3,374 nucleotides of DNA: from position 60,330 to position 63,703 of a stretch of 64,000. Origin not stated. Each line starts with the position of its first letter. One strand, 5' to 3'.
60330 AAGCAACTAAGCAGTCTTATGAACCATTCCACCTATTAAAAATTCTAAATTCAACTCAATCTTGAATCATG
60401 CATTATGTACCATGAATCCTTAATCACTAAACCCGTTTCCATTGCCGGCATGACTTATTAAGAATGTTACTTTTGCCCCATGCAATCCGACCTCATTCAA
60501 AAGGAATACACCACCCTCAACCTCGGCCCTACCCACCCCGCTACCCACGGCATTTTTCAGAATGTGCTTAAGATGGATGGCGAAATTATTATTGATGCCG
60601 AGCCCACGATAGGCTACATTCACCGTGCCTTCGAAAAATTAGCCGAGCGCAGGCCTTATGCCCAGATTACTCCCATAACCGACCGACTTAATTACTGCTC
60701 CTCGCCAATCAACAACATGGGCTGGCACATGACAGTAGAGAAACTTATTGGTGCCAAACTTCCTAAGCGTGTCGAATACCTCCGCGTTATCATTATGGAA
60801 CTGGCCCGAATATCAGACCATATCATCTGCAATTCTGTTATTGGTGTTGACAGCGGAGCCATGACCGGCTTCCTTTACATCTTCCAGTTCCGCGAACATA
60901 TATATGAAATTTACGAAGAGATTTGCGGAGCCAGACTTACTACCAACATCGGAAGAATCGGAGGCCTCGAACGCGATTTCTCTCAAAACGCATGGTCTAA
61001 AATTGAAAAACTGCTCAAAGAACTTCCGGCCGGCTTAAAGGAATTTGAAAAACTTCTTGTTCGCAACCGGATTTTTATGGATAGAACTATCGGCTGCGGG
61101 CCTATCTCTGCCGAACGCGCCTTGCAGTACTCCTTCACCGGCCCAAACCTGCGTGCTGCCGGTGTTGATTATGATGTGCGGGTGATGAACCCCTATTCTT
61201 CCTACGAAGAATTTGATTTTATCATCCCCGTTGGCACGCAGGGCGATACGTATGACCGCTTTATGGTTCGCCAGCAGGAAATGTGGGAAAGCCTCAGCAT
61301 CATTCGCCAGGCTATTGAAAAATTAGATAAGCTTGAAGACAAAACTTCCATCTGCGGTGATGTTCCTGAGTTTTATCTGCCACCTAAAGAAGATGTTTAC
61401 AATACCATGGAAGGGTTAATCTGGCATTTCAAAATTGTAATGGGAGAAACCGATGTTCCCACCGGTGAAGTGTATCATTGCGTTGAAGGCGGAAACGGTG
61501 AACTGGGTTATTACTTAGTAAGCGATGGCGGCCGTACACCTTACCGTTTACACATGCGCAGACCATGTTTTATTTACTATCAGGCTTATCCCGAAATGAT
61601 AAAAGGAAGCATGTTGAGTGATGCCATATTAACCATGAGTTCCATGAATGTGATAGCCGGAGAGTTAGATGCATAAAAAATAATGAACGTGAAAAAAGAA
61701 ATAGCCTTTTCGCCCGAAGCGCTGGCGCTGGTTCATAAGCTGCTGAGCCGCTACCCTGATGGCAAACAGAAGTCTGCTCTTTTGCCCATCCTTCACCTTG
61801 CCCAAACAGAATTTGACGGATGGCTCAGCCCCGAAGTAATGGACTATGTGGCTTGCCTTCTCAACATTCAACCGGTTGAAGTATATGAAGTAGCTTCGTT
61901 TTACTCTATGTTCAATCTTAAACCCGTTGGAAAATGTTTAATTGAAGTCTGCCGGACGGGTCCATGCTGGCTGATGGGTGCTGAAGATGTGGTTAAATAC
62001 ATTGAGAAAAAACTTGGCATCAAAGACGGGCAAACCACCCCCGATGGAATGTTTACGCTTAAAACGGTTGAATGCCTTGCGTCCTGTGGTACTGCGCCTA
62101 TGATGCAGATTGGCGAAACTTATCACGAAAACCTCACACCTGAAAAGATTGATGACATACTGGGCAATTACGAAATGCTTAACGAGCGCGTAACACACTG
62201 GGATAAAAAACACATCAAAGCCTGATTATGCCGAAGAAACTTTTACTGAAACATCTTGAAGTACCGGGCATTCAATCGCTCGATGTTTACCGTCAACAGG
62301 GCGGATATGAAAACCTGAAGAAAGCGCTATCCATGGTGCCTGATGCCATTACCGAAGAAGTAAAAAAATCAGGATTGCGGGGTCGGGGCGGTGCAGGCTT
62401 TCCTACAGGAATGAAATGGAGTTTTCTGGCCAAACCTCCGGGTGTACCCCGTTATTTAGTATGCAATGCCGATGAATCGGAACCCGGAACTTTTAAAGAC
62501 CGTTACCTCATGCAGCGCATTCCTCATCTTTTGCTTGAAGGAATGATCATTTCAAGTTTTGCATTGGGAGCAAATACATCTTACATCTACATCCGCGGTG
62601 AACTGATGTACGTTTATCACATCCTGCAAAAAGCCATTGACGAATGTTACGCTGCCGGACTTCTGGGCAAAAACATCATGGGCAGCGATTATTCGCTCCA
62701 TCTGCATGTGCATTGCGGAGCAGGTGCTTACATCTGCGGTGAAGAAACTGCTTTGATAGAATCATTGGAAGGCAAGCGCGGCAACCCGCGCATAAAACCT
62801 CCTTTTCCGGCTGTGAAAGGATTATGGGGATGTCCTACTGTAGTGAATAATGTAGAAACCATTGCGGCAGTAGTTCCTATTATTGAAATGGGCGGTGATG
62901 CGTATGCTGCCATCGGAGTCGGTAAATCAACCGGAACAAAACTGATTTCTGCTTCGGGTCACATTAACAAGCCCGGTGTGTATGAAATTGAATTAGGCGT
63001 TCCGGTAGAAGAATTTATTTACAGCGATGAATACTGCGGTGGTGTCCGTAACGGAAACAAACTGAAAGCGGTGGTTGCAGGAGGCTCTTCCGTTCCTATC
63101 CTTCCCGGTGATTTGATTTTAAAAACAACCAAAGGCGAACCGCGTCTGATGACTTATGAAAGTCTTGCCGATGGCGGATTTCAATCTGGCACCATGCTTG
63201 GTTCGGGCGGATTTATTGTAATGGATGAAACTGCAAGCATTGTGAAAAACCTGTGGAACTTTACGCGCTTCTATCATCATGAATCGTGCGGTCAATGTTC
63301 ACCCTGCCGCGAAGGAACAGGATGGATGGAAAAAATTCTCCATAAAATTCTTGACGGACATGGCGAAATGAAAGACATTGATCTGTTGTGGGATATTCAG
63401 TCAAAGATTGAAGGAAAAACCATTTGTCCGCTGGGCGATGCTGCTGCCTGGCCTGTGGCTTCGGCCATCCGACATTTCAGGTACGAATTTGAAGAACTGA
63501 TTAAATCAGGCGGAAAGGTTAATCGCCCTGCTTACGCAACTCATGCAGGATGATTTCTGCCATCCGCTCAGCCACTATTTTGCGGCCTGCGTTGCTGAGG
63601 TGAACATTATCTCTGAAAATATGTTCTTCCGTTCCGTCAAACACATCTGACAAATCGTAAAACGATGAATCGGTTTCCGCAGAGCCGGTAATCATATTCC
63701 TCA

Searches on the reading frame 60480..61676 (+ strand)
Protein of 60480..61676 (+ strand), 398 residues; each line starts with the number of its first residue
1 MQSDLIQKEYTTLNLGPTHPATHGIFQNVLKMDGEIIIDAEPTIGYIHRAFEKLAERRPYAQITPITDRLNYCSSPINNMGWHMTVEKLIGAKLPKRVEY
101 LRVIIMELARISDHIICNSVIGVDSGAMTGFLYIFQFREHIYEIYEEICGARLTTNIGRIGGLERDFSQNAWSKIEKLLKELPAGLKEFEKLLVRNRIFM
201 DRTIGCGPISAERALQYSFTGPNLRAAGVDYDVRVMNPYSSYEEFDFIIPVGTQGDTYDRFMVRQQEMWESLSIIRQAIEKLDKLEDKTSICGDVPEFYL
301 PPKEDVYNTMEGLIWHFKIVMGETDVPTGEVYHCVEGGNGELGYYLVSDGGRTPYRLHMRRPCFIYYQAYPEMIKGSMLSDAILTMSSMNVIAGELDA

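Call 16: search_protein_families(library=pfam, proteins=[window:60480-61676:+], max_evalue=0.0001)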
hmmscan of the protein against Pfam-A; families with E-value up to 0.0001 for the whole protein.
window:60480-61676:+ (398 aa): 1 family
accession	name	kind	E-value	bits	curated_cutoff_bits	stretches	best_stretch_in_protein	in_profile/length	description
PF00346.24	Complex1_49kDa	-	9.5e-106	353.2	24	1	124-397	1-270/271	Respiratory-chain NADH dehydrogenase, 49 Kd subunit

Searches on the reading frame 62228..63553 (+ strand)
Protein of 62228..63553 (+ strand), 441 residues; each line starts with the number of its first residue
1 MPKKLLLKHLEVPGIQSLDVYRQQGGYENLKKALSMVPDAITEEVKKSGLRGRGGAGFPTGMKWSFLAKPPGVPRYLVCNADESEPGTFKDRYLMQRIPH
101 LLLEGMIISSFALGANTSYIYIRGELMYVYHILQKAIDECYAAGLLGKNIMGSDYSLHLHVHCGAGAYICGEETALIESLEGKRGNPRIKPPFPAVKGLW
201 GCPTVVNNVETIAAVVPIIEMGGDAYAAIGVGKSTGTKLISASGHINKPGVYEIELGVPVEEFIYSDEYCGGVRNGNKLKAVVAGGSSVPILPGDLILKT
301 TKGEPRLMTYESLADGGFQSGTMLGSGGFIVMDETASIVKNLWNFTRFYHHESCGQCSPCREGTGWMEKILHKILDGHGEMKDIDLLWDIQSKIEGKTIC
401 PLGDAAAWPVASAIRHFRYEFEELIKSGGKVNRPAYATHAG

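Call 16: search_protein_families(library=pfam, proteins=[window:62228-63553:+], max_evalue=0.0001)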
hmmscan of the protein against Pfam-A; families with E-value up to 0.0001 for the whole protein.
window:62228-63553:+ (441 aa): 3 families
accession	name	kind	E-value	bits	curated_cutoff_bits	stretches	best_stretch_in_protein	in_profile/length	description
PF01512.22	Complex1_51K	-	2.2e-47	161.2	31.2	1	45-215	1-148/150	Nuo51 FMN-binding domain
PF10589.14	NADH_4Fe-4S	-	1.9e-33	114.6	23.5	1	342-423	3-84/85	NADH-ubiquinone oxidoreductase-F iron-sulfur binding region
PF22461.2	SLBB_2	-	2.8e-06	27.8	27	1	239-295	2-58/79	SLBB domain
